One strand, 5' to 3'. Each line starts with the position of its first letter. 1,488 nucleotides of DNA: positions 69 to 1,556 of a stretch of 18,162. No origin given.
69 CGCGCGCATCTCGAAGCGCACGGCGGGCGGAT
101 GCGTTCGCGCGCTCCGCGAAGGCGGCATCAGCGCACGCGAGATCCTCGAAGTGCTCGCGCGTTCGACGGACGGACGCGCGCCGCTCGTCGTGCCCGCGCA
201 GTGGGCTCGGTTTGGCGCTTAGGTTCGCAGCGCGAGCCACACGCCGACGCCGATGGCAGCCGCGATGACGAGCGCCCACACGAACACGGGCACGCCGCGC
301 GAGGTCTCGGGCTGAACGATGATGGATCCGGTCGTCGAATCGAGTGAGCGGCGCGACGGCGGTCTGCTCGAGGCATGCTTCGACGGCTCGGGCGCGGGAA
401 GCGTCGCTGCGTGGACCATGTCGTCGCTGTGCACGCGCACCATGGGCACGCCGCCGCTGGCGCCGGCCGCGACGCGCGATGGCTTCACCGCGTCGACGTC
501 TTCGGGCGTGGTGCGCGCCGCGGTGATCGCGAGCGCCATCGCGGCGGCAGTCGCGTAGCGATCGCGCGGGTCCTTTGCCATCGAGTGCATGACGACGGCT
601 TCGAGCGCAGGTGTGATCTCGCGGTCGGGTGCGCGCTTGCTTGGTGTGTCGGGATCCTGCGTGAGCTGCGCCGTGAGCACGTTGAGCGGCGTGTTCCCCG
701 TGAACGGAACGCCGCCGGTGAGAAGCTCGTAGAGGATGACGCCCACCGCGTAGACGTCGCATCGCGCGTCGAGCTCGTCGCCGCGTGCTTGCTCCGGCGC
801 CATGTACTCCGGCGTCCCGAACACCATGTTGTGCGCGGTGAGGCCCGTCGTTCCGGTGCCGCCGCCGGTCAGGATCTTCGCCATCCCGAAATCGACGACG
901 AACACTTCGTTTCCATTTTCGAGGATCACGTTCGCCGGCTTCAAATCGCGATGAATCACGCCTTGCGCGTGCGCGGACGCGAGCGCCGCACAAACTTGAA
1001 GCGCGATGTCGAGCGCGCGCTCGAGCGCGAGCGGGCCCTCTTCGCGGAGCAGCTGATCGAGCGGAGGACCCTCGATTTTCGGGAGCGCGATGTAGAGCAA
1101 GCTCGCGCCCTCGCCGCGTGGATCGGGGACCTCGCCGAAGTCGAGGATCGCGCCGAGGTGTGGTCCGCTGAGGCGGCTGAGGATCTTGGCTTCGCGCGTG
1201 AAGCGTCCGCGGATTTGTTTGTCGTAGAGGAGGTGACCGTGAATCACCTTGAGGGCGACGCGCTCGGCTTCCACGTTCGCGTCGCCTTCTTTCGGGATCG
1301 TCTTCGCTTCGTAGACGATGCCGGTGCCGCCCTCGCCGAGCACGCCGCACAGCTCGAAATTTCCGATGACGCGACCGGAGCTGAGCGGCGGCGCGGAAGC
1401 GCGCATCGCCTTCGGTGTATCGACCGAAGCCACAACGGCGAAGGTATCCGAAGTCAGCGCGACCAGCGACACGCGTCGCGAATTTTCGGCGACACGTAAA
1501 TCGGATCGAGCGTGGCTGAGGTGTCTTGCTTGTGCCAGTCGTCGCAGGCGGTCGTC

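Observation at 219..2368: LysM-domain secreted protein immediately upstream of a sensor-less, tail-anchored Ser/Thr kinase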

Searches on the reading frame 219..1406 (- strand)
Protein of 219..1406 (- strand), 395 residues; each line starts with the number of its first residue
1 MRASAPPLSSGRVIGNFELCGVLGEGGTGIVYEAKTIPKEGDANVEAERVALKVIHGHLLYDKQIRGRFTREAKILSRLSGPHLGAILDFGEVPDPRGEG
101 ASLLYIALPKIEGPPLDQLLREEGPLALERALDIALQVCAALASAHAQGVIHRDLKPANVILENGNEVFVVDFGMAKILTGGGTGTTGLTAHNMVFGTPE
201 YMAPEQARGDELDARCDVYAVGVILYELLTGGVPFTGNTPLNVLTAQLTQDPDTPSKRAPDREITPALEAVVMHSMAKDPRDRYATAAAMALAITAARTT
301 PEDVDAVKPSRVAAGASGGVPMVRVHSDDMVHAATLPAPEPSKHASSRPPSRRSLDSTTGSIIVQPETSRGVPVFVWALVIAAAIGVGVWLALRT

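Call 6: search_protein_families(library=pfam, proteins=[window:219-1406:-], max_evalue=0.1)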
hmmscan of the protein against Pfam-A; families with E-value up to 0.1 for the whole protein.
window:219-1406:- (395 aa): 7 families
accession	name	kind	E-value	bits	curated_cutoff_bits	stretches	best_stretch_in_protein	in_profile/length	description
PF00069.31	Pkinase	-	1.6e-39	136.3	31.7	1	20-290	4-258/263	Protein kinase domain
PF07714.23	PK_Tyr_Ser-Thr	-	5.7e-28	98.4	23.1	1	20-284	4-249/258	Protein tyrosine and serine/threonine kinase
PF01636.29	APH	-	1.5e-06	28.6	23.2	1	127-177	146-198/239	Phosphotransferase enzyme family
PF14531.12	Kinase-like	-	0.0041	16.9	25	1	125-241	141-257/289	Kinase-like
PF03109.22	ABC1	-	0.0044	16.6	22.9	1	139-177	177-215/244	ABC1 atypical kinase-like domain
PF19974.5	TCAD9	-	0.037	13.6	40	1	128-173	284-321/429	Ternary complex associated domain 9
PF17667.7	Pkinase_fungal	-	0.097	11.8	24.1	0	141-210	298-368/387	Fungal protein kinase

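Call 7: search_protein_families(library=ncbifam, proteins=[window:219-1406:-], max_evalue=0.1)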
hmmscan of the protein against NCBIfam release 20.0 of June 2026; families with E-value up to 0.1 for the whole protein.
window:219-1406:- (395 aa): 22 families
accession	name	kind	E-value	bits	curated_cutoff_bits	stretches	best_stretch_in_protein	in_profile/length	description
NF033483.0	PknB_PASTA_kin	equivalog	2e-80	271.4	450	1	16-390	8-354/563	Stk1 family PASTA domain-containing Ser/Thr kinase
NF052427.1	StpK7MSMEG_1200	equivalog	9.4e-55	186.2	900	1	13-305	5-276/601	serine/threonine protein kinase StpK7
TIGR03903.1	TOMM_kin_cyc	equivalog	2.6e-44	151.5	705.75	1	48-295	4-245/1267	TOMM system kinase/cyclase fusion protein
NF009651.0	PRK13184.1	equivalog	2.4e-41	141.6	839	1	15-294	2-287/932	serine/threonine-protein kinase PknD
NF047741.1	antiphage_MADS6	equivalog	8.9e-39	133.5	460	2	102-300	271-463/612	methylation-associated defense system protein kinase MAD6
NF053615.1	SerThrKinAfsKStmc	equivalog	1.1e-36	126.8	1300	1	12-281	10-256/809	protein serine/threonine kinase AfsK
NF038150.1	lanthi_synth_IV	equivalog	4.8e-24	84.7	650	1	65-321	235-471/851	class IV lanthionine synthetase LanL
NF033442.0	BREX_PglW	equivalog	9.1e-21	73.3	990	1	64-315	252-507/1391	BREX system serine/threonine kinase PglW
NF038151.1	lanthi_synth_III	equivalog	2.9e-12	45.8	575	1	128-235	335-429/833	class III lanthionine synthetase LanKC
TIGR03724.2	arch_bud32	equivalog_domain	1e-09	38.2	125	1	104-178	68-133/193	KEOPS complex kinase/ATPase Bud32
NF043056.1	T4SS_LegK1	equivalog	1.5e-08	33.7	550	1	105-228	155-283/516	Dot/Icm T4SS effector kinase LegK1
NF011464.0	PRK14879.1-7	equivalog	7.1e-07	29.2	246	1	104-177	81-150/221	Kae1-associated kinase Bud32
NF011463.0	PRK14879.1-4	equivalog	1.2e-06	28.1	188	1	62-178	58-162/237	Kae1-associated kinase Bud32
NF011462.0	PRK14879.1-3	equivalog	8.1e-06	25.7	174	1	133-176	86-128/192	Kae1-associated kinase Bud32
NF007174.0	PRK09605.1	equivalog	1e-05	24.2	447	1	105-178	412-475/535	bifunctional N(6)-L-threonylcarbamoyladenine synthase/serine/threonine protein kinase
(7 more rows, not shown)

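Call 50: find_related_loci(query=window:219-1406:-, collection=metagenome_contigs, flank=3000)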
Query window:219-1406:- (395 aa) in metagenome_contigs; peptide patterns used: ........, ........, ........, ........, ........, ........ (x = any residue, [..] = any of these).
600 stretches matched a pattern (row limit reached: there are more); 591 encode a relative of the query (tblastn E <= 1e-3); the best 80 are kept; 80 distinct loci.
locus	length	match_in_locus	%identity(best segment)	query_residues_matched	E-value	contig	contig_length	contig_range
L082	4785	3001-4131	59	3-394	5e-129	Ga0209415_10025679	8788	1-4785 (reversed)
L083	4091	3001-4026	64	3-351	1e-129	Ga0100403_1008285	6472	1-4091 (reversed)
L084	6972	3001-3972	62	3-341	9e-124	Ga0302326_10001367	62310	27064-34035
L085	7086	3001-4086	51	4-393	7e-110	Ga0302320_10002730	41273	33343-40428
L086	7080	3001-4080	59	16-394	9e-124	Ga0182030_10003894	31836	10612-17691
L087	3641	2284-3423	46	8-393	6e-90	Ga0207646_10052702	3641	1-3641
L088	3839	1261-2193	49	7-319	8e-83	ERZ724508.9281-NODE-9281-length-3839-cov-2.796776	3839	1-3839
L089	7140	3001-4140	41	4-394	8e-76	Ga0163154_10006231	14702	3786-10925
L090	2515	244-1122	42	3-302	6e-66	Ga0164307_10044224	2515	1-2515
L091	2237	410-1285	43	4-302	2e-66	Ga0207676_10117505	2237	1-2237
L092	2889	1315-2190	40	8-308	5e-64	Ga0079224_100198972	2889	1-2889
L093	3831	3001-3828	42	7-290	2e-61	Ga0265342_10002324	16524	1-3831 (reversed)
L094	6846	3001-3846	40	15-302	2e-60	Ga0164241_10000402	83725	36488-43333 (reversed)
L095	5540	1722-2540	43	10-290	1e-59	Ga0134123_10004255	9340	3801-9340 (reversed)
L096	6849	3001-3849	39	3-295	1e-59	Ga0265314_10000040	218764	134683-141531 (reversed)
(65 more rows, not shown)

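Call 64: search_protein_families(library=padloc, proteins=[window:219-1406:-], max_evalue=0.001)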
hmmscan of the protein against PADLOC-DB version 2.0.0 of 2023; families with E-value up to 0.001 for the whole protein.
window:219-1406:- (395 aa): 35 families (the best 25 are shown)
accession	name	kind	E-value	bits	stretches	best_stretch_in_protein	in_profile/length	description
PDLC04042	PD-T4-6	-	3.7e-85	284.1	1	13-304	7-279/292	-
PDLC04061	PD-T4-6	-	5.2e-85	284.9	1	15-393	16-377/510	-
PDLC04053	PD-T4-6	-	1.5e-78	262.4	1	11-311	5-285/311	-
PDLC04052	PD-T4-6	-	6.7e-75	251.2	1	12-329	6-304/496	-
PDLC04039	PD-T4-6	-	1.2e-74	250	1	5-353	4-335/458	-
PDLC04060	PD-T4-6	-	3.4e-73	245.2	1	14-311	7-283/486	-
PDLC04043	PD-T4-6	-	5.9e-73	244.5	1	12-298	12-278/452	-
PDLC04054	PD-T4-6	-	8.8e-73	243.7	1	8-325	3-292/347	-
PDLC04041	PD-T4-6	-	5e-71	238.2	1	7-313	20-294/443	-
PDLC04040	PD-T4-6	-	4.7e-66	221.6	1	48-300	20-268/547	-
PDLC04047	PD-T4-6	-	1.9e-61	206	1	12-295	7-270/327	-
PDLC04138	mad6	-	1.3e-60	204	1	8-306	44-323/659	mads_6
PDLC04048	PD-T4-6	-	1.5e-56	190.3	1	16-297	11-272/354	-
PDLC04057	PD-T4-6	-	1.8e-54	183.4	1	15-300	8-273/443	-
PDLC01088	C3a189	-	4.7e-46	155.7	1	22-390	4-281/840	kinase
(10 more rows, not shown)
